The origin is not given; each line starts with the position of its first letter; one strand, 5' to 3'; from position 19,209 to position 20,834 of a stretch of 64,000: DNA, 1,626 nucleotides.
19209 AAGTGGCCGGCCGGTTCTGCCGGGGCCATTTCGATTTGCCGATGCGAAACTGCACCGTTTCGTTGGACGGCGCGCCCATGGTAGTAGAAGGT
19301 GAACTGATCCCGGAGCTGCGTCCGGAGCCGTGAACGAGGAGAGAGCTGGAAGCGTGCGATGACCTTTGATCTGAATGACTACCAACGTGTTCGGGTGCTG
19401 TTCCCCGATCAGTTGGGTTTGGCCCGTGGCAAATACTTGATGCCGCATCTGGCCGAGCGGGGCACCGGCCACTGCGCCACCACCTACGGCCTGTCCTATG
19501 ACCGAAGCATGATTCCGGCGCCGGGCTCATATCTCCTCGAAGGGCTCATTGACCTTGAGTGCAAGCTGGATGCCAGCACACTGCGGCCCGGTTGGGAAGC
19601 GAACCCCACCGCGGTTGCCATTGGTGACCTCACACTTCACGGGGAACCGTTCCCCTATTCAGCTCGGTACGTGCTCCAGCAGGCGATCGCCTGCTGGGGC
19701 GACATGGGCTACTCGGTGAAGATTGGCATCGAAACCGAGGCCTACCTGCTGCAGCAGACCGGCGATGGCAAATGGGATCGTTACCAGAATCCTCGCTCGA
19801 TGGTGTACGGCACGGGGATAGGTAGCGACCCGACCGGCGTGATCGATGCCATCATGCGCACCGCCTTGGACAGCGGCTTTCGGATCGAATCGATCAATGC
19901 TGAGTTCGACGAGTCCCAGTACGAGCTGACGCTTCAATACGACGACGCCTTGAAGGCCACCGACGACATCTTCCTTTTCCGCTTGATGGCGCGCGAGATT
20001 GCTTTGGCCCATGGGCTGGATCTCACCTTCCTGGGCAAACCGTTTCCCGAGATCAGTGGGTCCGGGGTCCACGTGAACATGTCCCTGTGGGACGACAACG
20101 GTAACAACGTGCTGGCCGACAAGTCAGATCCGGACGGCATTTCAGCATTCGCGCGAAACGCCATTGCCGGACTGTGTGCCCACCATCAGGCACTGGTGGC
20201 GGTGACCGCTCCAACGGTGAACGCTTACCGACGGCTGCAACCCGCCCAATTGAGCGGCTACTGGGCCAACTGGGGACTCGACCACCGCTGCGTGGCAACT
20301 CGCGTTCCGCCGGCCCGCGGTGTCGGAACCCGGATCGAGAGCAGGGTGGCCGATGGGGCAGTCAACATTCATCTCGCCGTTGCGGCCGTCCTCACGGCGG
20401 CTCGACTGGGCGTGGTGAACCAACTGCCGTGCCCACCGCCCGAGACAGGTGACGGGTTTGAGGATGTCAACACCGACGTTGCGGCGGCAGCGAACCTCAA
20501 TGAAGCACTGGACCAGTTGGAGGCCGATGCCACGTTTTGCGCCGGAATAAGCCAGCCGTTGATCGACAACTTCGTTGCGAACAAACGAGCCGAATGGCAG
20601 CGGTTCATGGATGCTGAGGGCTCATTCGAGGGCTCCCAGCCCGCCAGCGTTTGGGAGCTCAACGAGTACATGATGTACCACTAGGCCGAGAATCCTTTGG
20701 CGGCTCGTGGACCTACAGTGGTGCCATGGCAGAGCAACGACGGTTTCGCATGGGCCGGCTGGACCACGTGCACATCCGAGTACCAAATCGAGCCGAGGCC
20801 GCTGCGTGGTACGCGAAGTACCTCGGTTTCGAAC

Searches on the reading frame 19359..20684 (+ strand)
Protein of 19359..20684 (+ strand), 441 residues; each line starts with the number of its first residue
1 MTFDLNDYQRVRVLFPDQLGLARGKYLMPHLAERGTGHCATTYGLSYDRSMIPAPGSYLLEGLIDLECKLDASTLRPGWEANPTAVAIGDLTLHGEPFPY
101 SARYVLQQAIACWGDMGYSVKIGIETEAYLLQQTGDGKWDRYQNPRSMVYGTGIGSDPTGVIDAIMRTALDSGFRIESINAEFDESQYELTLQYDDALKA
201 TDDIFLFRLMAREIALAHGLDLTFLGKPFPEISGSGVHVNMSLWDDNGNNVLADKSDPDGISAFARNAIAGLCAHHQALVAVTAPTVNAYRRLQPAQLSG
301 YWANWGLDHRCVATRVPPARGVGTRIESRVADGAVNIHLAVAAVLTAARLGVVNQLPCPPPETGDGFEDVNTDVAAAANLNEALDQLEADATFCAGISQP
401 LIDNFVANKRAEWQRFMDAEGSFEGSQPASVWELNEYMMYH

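Call 7: search_protein_families(library=pfam, proteins=[window:19359-20684:+])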
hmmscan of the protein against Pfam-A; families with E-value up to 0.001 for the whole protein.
window:19359-20684:+ (441 aa): 1 family
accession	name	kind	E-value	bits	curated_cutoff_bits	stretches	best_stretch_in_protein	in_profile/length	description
PF00120.29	Gln-synt_C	-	1.8e-77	261.2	24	1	101-421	3-337/344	Glutamine synthetase, catalytic domain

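Call 8: search_protein_families(library=ncbifam, proteins=[window:19359-20684:+])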
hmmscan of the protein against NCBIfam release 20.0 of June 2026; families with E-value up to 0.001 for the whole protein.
window:19359-20684:+ (441 aa): 5 families
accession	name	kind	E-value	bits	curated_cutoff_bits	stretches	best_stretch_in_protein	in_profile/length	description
TIGR03105.1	gln_synth_III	equivalog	1.2e-65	221.8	469.6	1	72-419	67-424/435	type III glutamate--ammonia ligase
NF045547.1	GGputSyn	equivalog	1.1e-62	212.2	650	1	7-422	13-436/438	gamma-glutamylputrescine synthetase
TIGR00653.1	GlnA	equivalog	2.6e-57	194.6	429.15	1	166-418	191-450/462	type I glutamate--ammonia ligase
NF007006.0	PRK09469.1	equivalog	1.9e-24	86.1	845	1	186-417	218-455/469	glutamate--ammonia ligase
NF041605.1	gln_syn_GlnII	equivalog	6e-07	28.9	500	1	123-243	107-232/333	glutamine synthetase GlnII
